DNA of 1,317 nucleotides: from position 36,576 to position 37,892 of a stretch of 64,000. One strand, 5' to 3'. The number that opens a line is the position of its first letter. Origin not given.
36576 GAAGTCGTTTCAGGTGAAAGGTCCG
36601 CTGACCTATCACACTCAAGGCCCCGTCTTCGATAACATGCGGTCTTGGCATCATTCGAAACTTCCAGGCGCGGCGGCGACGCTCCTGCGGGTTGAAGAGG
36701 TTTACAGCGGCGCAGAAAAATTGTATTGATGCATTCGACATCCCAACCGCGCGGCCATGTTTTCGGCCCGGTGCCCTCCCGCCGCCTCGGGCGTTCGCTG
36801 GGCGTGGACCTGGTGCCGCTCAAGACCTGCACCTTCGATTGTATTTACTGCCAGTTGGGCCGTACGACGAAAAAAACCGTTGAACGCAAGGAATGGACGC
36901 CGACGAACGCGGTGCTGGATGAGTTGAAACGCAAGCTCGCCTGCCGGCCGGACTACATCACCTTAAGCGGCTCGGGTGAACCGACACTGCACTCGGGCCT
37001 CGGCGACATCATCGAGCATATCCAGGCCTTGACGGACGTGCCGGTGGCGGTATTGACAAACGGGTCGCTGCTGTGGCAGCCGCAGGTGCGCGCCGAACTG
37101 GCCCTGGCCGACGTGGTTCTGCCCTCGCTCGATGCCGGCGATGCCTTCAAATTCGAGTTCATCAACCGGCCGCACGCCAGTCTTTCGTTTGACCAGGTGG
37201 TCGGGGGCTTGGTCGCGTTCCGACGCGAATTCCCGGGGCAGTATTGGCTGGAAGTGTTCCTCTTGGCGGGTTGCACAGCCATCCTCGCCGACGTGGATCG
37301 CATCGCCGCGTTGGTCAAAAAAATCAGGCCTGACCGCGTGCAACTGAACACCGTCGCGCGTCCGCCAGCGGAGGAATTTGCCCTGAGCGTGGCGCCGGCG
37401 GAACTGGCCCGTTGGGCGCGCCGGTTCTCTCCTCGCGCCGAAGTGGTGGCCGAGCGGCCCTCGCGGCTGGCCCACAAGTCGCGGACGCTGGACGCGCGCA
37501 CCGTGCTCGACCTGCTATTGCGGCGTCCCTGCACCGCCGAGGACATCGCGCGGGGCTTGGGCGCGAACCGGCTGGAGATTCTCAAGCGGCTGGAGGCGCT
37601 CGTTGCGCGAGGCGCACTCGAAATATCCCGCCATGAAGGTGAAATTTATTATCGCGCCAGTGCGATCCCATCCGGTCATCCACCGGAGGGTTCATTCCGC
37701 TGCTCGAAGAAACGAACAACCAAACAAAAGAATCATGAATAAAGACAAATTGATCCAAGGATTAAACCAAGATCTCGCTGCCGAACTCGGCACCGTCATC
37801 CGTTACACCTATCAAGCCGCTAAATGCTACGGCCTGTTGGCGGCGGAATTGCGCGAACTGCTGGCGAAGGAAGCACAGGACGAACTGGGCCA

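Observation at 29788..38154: Sigma-54-controlled cluster of NifX-like, deformylase, DUF89 and radical SAM genes: candidate undescribed cofactor or metallo-sulfur system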

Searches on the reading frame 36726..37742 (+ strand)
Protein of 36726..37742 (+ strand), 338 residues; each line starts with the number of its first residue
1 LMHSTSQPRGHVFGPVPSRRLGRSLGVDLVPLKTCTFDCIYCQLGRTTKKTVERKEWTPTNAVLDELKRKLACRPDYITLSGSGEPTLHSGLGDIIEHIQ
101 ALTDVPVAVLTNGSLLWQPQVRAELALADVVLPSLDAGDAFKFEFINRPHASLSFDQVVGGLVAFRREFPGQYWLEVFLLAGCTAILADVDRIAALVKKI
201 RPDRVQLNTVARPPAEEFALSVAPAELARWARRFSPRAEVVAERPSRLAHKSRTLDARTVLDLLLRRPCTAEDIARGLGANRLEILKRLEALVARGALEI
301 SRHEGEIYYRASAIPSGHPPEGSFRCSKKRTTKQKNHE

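Call 4: search_protein_families(library=pfam, proteins=[window:36726-37742:+], max_evalue=0.01)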
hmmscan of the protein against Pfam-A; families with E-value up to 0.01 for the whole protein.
window:36726-37742:+ (338 aa): 2 families
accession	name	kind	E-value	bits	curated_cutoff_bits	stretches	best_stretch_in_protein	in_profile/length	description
PF04055.27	Radical_SAM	-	9.5e-13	49.1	29.5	1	31-171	3-143/166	Radical SAM superfamily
PF01978.25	TrmB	-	0.00047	20.4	25.6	1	255-311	9-64/68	Sugar-specific transcriptional regulator TrmB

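Call 6: search_protein_families(library=ncbifam, proteins=[window:36726-37742:+], max_evalue=0.01)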
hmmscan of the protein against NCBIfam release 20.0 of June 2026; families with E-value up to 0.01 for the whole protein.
window:36726-37742:+ (338 aa): 19 families
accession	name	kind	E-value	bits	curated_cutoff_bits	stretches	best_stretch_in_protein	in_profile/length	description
TIGR04317.1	W_rSAM_matur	equivalog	2.7e-09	36.6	380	1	33-141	12-116/349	tungsten cofactor oxidoreductase radical SAM maturase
TIGR02668.1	moaA_archaeal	equivalog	1.3e-08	34.2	325.25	1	33-162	18-140/303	GTP 3',8-cyclase MoaA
NF038283.1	viperin_w_prok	equivalog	4.8e-08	32.5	180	1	33-141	10-120/281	viperin family antiviral radical SAM protein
TIGR02666.1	moaA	equivalog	5.2e-08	32.2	284.05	1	34-162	19-147/336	GTP 3',8-cyclase MoaA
TIGR02495.1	NrdG2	equivalog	1.1e-07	31.4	131.15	1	33-114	24-100/193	anaerobic ribonucleoside-triphosphate reductase activating protein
TIGR03972.1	rSAM_TYW1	equivalog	3.8e-07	29.5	317.95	1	65-164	109-205/297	4-demethylwyosine synthase TYW1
NF001199.0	PRK00164.2-1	equivalog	5.2e-07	29.1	231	1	33-149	20-132/308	GTP 3',8-cyclase MoaA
TIGR03963.1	rSAM_QueE_Clost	equivalog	6.5e-06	26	260.1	1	30-119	24-108/219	putative 7-carboxy-7-deazaguanine synthase QueE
TIGR04251.1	SCM_rSAM_ScmF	equivalog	1.7e-05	24.4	400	1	34-161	13-137/353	SynChlorMet cassette radical SAM/SPASM protein ScmF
TIGR02493.1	PFLA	equivalog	4.5e-05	22.9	231.75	1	30-200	20-186/235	pyruvate formate-lyase-activating protein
TIGR04100.1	rSAM_pair_X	hypoth_equivalog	0.00011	21.9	262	1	34-158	17-150/197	TIGR04100 family radical SAM protein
TIGR04038.1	tatD_link_rSAM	subfamily_domain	0.00028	20.7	129.7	1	33-159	16-147/192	TatD family nuclease-associated radical SAM protein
TIGR03977.1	rSAM_pair_HxsC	equivalog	0.0005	19.1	267.9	1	34-124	34-119/292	His-Xaa-Ser system radical SAM maturase HxsC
NF045702.1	rSAM_GDGT_ether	equivalog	0.0005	18.8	450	1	34-116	95-176/486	tetraether lipid synthase Tes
TIGR04321.1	spiroSPASM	subfamily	0.0019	17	250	1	34-126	240-331/510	spiro-SPASM protein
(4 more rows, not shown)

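Call 10: find_encoding_contigs(protein=window:36726-37742:+, flank=10000, max_places=6)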
Protein window:36726-37742:+ (338 aa): no gene with exactly this product is on record in the collection.

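Call 11: find_homologous_proteins(query=window:36726-37742:+, max_evalue=0.00001)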
Query window:36726-37742:+ (338 aa): 8000 proteins with E <= 0.00001 among 8000 candidates; the best 120 are listed.
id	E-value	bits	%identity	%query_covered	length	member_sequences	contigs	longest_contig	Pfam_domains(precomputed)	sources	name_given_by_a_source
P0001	1.9e-219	746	99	99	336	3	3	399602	PF04055.28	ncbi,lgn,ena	-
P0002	1.0e-181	622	85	98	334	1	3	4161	PF04055.28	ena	-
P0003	1.5e-175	601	83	96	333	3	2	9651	PF04055.28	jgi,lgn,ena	-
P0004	2.8e-175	600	80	99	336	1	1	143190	PF04055.28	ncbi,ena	-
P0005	3.1e-174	597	85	94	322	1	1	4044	PF04055.28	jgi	jgi:wyosine [tRNA(Phe)-imidazoG37] synthetase (radical SAM superfamily)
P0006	4.2e-174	597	84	94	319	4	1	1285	PF04055.28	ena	-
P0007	1.5e-173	595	82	97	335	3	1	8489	PF04055.28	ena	-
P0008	3.3e-166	571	79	96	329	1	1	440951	PF04055.28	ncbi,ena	-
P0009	2.8e-163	561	76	98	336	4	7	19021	PF04055.28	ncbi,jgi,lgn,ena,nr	ncbi:MAG TPA: radical SAM protein [Verrucomicrobia bacterium]|nr:radical SAM protein [Verrucomicrobi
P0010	1.3e-159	549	83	89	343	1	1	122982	PF04055.28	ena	-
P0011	3.8e-158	544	79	93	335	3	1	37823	PF04055.28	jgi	-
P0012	2.5e-144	499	74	89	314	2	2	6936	PF04055.28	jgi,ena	-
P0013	4.4e-144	498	70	94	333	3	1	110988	PF04055.28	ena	-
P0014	5.9e-144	498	73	91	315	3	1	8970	PF04055.28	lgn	-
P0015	4.8e-142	491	73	92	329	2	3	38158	PF04055.28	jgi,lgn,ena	jgi:wyosine [tRNA(Phe)-imidazoG37] synthetase (radical SAM superfamily)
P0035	1.3e-129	450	66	91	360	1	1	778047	PF17782.8,PF04055.28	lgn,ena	-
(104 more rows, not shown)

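Call 12: find_encoding_contigs(protein=P0001, flank=10000, max_places=2)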
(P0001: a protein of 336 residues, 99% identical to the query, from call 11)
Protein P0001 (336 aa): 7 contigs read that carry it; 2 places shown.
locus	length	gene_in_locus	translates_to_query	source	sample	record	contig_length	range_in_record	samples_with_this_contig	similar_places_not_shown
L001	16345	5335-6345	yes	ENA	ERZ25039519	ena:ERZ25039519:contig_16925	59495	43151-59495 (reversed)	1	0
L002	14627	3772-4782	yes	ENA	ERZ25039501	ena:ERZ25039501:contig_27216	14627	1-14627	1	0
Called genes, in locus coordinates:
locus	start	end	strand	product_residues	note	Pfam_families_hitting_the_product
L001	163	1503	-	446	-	PF13701:DDE_Tnp_1_4, PF01609:DDE_Tnp_1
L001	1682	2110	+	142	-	-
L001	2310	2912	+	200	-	PF01327:Pep_deformylase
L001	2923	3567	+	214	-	PF13489:Methyltransf_23, PF05175:MTS (weak), PF01209:Ubie_methyltran, PF07021:MetW (weak), PF13649:Methyltransf_25, PF13847:Methyltransf_31, PF08241:Methyltransf_11, PF08242:Methyltransf_12, +2 more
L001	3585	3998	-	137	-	-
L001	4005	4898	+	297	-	PF01937:ARMT1-like_dom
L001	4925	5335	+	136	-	PF01243:PNPOx_N (weak)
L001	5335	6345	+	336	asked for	PF04055:Radical_SAM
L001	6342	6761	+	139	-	PF00210:Ferritin, PF02915:Rubrerythrin (faint), PF13668:Ferritin_2 (weak)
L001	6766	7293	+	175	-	PF01937:ARMT1-like_dom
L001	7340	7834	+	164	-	PF07992:Pyr_redox_2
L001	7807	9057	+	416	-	PF00070:Pyr_redox, PF07992:Pyr_redox_2, PF02852:Pyr_redox_dim, PF00581:Rhodanese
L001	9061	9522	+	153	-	PF03625:DUF302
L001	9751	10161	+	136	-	PF00085:Thioredoxin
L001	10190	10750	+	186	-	PF01177:Asp_Glu_race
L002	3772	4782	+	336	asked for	PF04055:Radical_SAM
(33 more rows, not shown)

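Call 13: find_encoding_contigs(protein=P0008, flank=10000, max_places=2)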
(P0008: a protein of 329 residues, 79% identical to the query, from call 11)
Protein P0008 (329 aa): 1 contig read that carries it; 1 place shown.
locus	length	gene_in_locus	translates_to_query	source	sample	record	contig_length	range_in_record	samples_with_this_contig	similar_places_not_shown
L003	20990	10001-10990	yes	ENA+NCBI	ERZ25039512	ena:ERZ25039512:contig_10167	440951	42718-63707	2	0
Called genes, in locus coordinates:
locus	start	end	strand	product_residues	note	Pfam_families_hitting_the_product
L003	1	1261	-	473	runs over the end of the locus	PF04916:Phospholip_B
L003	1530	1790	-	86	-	PF07978:NIPSNAP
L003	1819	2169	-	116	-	-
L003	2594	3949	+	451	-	PF00989:PAS, PF08448:PAS_4, PF13426:PAS_9, PF00158:Sigma54_activat, PF14532:Sigma54_activ_2, PF07728:AAA_5, PF25601:AAA_lid_14, PF02954:HTH_8, +3 more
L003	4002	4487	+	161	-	PF01980:TrmO_N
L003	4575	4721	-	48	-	-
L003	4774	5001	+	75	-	-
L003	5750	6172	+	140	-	PF02579:Nitro_FeMo-Co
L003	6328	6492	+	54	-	-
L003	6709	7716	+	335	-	PF01592:NifU_N, PF01656:CbiA, PF02374:ArsA_ATPase (weak), PF10609:ParA, PF13614:AAA_31 (weak)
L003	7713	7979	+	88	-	PF10609:ParA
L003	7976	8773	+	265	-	PF13489:Methyltransf_23, PF01209:Ubie_methyltran, PF13649:Methyltransf_25, PF13847:Methyltransf_31, PF08241:Methyltransf_11, PF08242:Methyltransf_12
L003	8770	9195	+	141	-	PF13380:CoA_binding_2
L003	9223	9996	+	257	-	PF00578:AhpC-TSA, PF08534:Redoxin, PF10417:1-cysPrx_C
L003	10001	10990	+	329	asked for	PF04055:Radical_SAM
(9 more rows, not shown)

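Call 14: find_encoding_contigs(protein=P0035, flank=10000, max_places=2)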
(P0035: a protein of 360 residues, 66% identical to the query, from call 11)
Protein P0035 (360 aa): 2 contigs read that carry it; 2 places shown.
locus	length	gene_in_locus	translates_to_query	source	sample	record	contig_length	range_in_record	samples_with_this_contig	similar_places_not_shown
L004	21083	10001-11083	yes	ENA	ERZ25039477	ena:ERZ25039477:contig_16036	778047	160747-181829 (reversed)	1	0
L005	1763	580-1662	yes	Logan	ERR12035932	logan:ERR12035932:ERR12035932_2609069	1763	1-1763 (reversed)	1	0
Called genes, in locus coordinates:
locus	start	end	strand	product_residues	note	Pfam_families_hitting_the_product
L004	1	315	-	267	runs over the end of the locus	PF00106:adh_short, PF13561:adh_short_C2, PF23441:SDR (weak)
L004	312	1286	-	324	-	PF01073:3Beta_HSD, PF01370:Epimerase, PF04321:RmlD_sub_bind (weak), PF07993:NAD_binding_4 (faint), PF13460:NAD_binding_10, PF16363:GDP_Man_Dehyd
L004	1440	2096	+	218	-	PF04542:Sigma70_r2, PF08281:Sigma70_r4_2, PF04545:Sigma70_r4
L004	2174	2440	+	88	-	PF13490:zf-HC2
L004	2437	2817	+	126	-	PF00581:Rhodanese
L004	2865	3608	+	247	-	PF00106:adh_short, PF01370:Epimerase (weak), PF08659:KR, PF13561:adh_short_C2, PF23441:SDR (weak)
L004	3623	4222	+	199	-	PF03848:TehB (weak), PF08241:Methyltransf_11 (weak), PF13649:Methyltransf_25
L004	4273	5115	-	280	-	PF00753:Lactamase_B, PF12706:Lactamase_B_2 (weak)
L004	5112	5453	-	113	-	PF03061:4HBT (weak)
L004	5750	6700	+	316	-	PF00989:PAS, PF08448:PAS_4, PF13188:PAS_8, PF13426:PAS_9, PF00158:Sigma54_activat, PF13191:AAA_16 (weak), PF14532:Sigma54_activ_2, PF07728:AAA_5, +1 more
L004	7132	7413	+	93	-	-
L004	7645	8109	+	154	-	-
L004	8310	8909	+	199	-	PF01327:Pep_deformylase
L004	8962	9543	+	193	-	PF05175:MTS (weak), PF13489:Methyltransf_23, PF01209:Ubie_methyltran, PF02353:CMAS, PF13847:Methyltransf_31, PF08241:Methyltransf_11, PF08242:Methyltransf_12, PF13649:Methyltransf_25, +3 more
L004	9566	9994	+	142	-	PF02579:Nitro_FeMo-Co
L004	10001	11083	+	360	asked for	PF04055:Radical_SAM, PF17782:WHD_DprA (faint)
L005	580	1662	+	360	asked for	PF04055:Radical_SAM, PF17782:WHD_DprA (faint)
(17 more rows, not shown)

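Call 17: find_related_loci(query=A1, collection=genome_contigs, flank=10000)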
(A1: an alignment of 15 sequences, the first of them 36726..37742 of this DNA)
Query A1 (338 aa) in genome_contigs; peptide patterns used: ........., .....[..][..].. (x = any residue, [..] = any of these).
600 stretches matched a pattern (row limit reached: there are more); 598 encode a relative of the query (tblastn E <= 1e-3); the best 80 are kept; 80 distinct loci.
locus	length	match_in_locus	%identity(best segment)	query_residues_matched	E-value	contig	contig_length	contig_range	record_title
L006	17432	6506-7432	65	11-319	4e-125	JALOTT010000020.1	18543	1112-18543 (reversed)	MAG: Verrucomicrobia bacterium isolate Prado240 scaffold_3593, whole genome shotgun sequence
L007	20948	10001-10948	61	2-326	2e-124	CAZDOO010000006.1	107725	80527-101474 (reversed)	MAG TPA_asm: uncultured Verrucomicrobiota bacterium isolate SRP220891_co1_482 genome assembly, contig: NODE_265_length_1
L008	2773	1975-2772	75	1-234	8e-122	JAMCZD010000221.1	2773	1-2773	MAG: Candidatus Omnitrophota bacterium isolate FK_Sedi_B_Bin.32 NODE_155732_length_2773_cov_1.62472, whole genome shotgu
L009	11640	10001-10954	60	11-317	7e-117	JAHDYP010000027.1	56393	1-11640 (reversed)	MAG: Verrucomicrobia bacterium isolate VER2 NODE_1253_length_56393_cov_6.933775, whole genome shotgun sequence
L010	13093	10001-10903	59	11-311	3e-114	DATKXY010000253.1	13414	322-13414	MAG TPA_asm: archaeon isolate SMAG_U14205 k141_5114305, whole genome shotgun sequence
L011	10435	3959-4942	56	8-338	2e-114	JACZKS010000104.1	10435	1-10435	MAG: Rhodospirillales bacterium isolate MAG51 rhodospirillaceae_1_contig_642301, whole genome shotgun sequence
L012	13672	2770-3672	57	11-311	1e-113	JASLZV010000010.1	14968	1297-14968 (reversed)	MAG: Phycisphaerae bacterium isolate ETNP2_MAG_79 NODE_10_length_14968_cov_3.703714, whole genome shotgun sequence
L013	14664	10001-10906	60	11-312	9e-114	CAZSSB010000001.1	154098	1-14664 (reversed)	MAG TPA_asm: uncultured Planctomycetales bacterium isolate binchicken_co334_328 genome assembly, contig: NODE_90_length_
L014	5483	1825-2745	54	5-311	2e-113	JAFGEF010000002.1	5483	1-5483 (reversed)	MAG: Sedimentisphaerales bacterium isolate Zod_Metabat.1213 k87_233050, whole genome shotgun sequence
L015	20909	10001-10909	58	11-313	1e-112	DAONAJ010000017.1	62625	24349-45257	MAG TPA_asm: Spirochaetota bacterium isolate AMR_MDS_3976 NODE_288_length_62625_cov_6.343759, whole genome shotgun seque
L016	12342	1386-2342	55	3-310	8e-113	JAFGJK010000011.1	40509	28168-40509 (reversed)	MAG: Spirochaetes bacterium isolate Zod_Metabat.271 k87_803389, whole genome shotgun sequence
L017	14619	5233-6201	53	11-334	5e-112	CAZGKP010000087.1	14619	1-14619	MAG TPA_asm: uncultured Candidatus Sumerlaeota bacterium isolate binchicken_co100_147 genome assembly, contig: NODE_6528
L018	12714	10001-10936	54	1-312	7e-112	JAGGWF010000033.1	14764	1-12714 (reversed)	MAG: Planctomycetota bacterium isolate AUK119 PB_MBMC_073_c_000000000078, whole genome shotgun sequence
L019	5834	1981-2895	58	11-315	5e-112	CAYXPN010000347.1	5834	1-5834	MAG TPA_asm: uncultured Planctomycetaceae bacterium isolate binchicken_co17_32 genome assembly, contig: NODE_25638_lengt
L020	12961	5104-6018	58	11-314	5e-112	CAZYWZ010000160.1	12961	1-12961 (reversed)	MAG TPA_asm: uncultured Verrucomicrobiales bacterium isolate SRP323723_co1_57 genome assembly, contig: NODE_4054_length_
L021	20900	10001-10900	58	11-309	1e-111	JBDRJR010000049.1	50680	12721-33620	MAG: Verrucomicrobiota bacterium isolate MEGAHIT-group-1.662 k141_8117814, whole genome shotgun sequence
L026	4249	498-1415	53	12-320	1e-111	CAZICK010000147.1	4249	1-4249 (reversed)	MAG TPA_asm: uncultured Pirellulales bacterium isolate binchicken_co234_319 genome assembly, contig: NODE_25706_length_4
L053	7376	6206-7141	51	5-320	1e-105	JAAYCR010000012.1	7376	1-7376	MAG: Phycisphaerae bacterium isolate AS06rmzACSIP_475 83105_AS06, whole genome shotgun sequence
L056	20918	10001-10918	57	6-311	2e-105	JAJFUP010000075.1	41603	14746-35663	MAG: Deltaproteobacteria bacterium isolate bin.476 k141_3570644, whole genome shotgun sequence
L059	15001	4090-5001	57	9-312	1e-104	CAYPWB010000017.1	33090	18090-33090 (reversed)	MAG TPA_asm: uncultured Planctomycetaceae bacterium isolate SRP332253_co1_62 genome assembly, contig: NODE_1799_length_3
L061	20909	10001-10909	53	11-309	5e-104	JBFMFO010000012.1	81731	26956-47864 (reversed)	MAG: Thermodesulfobacteriota bacterium isolate MAG273 MAG273_12, whole genome shotgun sequence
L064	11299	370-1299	50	1-311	2e-103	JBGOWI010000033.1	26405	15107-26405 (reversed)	MAG: Phycisphaerae bacterium isolate OBJ_0618_130150_96 k141_1644893_length_26405_cov_45.1834, whole genome shotgun sequ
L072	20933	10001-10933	54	2-312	2e-102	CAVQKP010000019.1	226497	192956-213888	MAG: Pirellulales bacterium isolate MFD02416.bin.2.109 genome assembly, contig: contig_63617, whole genome shotgun seque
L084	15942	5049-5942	52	12-308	2e-99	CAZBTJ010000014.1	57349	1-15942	MAG TPA_asm: uncultured Pirellulales bacterium isolate SRP191223_co1_250 genome assembly, contig: NODE_316_length_57349_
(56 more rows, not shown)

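Call 37: search_solved_structures(query=window:36726-37742:+, max_evalue=0.01)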
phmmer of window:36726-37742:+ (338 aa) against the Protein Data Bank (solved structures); distinct sequences matched with E-value up to 0.01: 1.
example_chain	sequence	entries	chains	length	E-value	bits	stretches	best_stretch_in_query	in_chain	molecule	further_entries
2yx0_A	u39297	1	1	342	0.0011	21.7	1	61-206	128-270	radical sam enzyme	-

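Call 57: predict_structure(alignment_id=A1)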
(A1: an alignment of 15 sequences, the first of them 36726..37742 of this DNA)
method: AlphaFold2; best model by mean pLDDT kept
length: 338 residues; sequences in the alignment: 15
mean_pLDDT: 67.7   pTM: 0.61
mean pLDDT of the five models: 67.7, 65.9, 65.1, 44.7, 44.3
residues with pLDDT >= 90: 40; 70-90: 155; 50-70: 55; < 50: 88
segments of 3 or more residues with pLDDT < 50: 1-38, 47-54, 84-86, 181-184, 244-252, 315-338
pLDDT, mean of each block of 10 residues (from residue 1): 32 28 34 44 51 53 73 72 54 83 85 82 89 82 69 85 94 80 59 91 84 60 77 88 51 64 85 81 75 81 84 54 36 37
secondary structure, 60 per line:
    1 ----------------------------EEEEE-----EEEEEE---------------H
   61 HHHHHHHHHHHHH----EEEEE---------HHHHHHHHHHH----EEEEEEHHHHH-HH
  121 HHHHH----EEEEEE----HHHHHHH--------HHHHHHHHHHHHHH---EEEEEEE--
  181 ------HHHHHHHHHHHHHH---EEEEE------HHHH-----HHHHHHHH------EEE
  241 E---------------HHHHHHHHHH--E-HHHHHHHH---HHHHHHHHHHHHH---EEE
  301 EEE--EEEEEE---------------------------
elements in order: E29-33 E39-44 H60-73 E78-82 H92-102 E107-112 H113-117 H119-125 E130-135 H140-146 H155-168 E172-178 H187-200 E204-208 H215-218 H224-231 E238-241 H257-266 H271-278 H282-294 E298-303 E306-311
